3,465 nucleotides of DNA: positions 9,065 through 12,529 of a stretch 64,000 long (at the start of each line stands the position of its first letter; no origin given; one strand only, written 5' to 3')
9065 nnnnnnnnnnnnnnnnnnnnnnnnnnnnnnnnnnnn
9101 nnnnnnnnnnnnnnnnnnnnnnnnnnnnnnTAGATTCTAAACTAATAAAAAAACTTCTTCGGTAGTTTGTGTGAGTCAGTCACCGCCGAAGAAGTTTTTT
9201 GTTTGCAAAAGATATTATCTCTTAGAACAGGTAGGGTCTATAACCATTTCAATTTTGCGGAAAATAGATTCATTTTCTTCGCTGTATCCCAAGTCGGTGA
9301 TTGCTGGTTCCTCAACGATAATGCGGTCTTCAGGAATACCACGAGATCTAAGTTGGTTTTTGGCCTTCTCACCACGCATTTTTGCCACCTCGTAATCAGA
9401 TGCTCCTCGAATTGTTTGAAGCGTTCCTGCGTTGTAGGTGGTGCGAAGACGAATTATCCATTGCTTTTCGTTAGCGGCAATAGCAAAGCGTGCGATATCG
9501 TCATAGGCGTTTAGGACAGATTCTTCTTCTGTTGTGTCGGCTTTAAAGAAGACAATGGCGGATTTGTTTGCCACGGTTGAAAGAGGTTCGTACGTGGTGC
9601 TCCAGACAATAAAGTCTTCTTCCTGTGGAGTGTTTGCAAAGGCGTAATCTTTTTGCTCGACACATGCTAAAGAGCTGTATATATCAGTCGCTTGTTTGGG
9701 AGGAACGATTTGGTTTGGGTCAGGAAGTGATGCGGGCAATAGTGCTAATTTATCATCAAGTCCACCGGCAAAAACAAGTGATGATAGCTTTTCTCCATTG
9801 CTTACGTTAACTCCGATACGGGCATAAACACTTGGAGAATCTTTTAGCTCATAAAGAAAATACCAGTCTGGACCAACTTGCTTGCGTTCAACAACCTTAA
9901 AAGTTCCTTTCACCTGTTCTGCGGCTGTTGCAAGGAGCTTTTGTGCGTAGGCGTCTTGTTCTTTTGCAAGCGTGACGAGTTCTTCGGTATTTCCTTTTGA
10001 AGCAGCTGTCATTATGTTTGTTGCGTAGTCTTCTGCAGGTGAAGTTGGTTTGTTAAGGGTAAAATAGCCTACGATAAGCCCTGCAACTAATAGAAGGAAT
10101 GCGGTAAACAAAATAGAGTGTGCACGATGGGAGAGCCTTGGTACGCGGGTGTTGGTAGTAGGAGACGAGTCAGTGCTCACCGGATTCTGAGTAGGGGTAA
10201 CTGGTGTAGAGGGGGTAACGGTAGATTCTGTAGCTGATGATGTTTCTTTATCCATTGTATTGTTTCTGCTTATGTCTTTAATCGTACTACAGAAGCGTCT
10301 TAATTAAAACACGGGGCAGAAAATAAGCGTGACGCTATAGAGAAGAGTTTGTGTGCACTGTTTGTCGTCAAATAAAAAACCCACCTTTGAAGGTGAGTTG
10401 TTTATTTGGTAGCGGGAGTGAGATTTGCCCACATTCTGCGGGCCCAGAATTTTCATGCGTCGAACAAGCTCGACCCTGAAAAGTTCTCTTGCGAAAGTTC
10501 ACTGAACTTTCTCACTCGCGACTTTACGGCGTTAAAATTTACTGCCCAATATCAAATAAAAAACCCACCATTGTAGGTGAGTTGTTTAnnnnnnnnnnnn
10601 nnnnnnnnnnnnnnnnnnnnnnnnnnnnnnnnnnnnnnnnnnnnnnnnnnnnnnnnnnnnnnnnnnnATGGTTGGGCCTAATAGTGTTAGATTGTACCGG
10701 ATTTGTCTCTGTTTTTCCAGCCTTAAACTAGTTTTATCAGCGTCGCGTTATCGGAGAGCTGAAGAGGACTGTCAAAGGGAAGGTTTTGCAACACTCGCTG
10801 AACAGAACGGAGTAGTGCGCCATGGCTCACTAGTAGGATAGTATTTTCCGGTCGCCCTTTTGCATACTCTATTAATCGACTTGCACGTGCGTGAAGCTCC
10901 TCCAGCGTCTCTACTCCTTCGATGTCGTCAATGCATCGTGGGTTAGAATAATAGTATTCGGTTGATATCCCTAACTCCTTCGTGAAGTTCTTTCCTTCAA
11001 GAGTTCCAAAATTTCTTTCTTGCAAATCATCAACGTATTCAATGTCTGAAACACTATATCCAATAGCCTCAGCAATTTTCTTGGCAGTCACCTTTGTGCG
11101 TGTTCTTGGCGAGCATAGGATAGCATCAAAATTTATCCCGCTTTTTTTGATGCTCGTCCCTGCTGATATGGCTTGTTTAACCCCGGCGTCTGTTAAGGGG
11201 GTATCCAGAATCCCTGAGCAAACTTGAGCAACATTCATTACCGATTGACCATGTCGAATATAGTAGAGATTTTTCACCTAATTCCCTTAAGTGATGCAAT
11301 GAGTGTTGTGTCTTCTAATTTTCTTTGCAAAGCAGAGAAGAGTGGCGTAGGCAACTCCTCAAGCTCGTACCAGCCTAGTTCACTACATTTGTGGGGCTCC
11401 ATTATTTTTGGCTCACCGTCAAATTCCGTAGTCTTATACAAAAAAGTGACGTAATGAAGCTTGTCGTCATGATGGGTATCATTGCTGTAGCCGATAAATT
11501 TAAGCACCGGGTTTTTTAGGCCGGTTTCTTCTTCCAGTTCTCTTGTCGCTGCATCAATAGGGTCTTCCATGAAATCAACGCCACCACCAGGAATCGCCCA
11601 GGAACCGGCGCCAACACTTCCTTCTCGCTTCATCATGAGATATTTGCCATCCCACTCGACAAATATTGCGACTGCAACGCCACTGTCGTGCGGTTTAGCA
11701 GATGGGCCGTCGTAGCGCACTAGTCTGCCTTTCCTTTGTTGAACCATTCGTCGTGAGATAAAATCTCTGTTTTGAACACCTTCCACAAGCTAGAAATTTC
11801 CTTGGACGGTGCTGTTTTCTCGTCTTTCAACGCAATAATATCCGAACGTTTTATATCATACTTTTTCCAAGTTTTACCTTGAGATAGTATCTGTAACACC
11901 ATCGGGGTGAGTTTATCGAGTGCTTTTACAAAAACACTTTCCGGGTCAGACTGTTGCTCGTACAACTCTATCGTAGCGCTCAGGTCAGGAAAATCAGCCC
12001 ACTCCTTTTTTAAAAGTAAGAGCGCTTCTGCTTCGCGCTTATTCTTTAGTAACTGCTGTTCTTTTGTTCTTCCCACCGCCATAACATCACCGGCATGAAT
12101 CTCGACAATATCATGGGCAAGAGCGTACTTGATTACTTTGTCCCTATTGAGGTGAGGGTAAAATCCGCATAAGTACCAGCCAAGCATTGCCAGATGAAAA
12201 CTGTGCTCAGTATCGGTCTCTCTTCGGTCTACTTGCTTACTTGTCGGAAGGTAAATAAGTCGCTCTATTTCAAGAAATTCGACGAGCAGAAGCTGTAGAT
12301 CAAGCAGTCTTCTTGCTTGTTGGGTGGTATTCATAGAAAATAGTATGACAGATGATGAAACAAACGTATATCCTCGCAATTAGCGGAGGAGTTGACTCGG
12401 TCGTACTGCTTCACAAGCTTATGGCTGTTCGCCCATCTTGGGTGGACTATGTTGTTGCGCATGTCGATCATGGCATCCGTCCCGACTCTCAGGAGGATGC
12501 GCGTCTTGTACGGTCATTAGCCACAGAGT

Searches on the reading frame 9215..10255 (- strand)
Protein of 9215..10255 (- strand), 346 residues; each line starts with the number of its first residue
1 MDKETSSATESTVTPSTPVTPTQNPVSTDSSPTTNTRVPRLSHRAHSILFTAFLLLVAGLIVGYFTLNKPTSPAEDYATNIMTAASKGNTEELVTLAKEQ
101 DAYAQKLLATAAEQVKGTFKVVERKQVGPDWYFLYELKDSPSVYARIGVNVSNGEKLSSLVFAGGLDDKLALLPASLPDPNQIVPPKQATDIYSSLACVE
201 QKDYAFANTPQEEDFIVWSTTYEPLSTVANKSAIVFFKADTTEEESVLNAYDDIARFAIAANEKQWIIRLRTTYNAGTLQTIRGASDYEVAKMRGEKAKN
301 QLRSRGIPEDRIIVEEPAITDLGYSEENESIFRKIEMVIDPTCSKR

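Call 9: search_protein_families(library=pfam, proteins=[window:9215-10255:-], max_evalue=0.1)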
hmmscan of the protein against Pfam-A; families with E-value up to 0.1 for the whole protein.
window:9215-10255:- (346 aa): 0 families

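Call 40: search_protein_families(library=ncbifam, proteins=[window:9215-10255:-], max_evalue=1)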
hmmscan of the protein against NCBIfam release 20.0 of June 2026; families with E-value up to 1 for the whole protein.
window:9215-10255:- (346 aa): 4 families
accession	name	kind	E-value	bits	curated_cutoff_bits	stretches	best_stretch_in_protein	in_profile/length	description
NF006234.1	PRK08373.1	subfamily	0.0057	15.9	237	1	76-169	29-121/338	aspartate kinase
NF047726.1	AutTranAdhPGAsTpgA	equivalog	0.014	14.6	350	1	225-322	146-241/268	trimeric autotransporter adhesin/peptidogylcan-associated protein TpgA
NF042931.1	SAG1386_EF1546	equivalog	0.046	13.8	80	1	31-92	16-77/158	SAG1386/EF1546 family surface-associated protein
NF033617.1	RND_permease_2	subfamily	0.096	10.6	1250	1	47-126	524-602/1009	multidrug efflux RND transporter permease subunit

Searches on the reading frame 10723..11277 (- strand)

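Call 9: search_protein_families(library=pfam, proteins=[window:10723-11277:-], max_evalue=0.1)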
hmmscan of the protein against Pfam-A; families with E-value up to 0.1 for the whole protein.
window:10723-11277:- (184 aa): 1 family
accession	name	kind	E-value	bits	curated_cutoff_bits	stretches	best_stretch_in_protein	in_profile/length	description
PF00300.27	His_Phos_1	-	3.9e-34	118.5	21.7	1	4-182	1-178/194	Histidine phosphatase superfamily (branch 1)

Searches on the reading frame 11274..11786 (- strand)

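Call 9: search_protein_families(library=pfam, proteins=[window:11274-11786:-], max_evalue=0.1)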
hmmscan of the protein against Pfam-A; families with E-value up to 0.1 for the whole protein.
window:11274-11786:- (170 aa): 2 families
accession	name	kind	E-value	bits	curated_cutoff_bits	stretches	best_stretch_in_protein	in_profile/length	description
PF00293.34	NUDIX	-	4.1e-21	75.8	21.1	1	37-149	4-123/134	NUDIX domain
PF14815.12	NUDIX_4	-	0.00017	21.8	35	1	39-157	2-110/113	NUDIX domain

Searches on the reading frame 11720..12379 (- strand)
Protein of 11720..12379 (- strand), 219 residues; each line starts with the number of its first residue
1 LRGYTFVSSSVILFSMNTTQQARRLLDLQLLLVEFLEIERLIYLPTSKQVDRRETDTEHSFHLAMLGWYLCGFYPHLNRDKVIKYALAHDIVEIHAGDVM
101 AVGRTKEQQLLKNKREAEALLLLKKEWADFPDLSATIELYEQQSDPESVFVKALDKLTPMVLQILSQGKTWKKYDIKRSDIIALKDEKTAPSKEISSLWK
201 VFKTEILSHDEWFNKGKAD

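Call 9: search_protein_families(library=pfam, proteins=[window:11720-12379:-], max_evalue=0.1)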
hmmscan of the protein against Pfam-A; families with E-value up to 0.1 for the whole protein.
window:11720-12379:- (219 aa): 4 families
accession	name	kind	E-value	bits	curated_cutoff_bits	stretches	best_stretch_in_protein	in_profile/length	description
PF13023.12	HD_3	-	1.1e-26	94.2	22.5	1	47-190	14-158/165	HD domain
PF12917.13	YfbR-like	-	7.1e-07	29.5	25.9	1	48-158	18-136/182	5'-deoxynucleotidase YfbR-like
PF01966.28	HD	-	9.7e-07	29.5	22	1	58-160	3-116/116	HD domain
PF10927.13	DUF2738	-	0.094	12.3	23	0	140-185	67-115/236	Protein of unknown function (DUF2738)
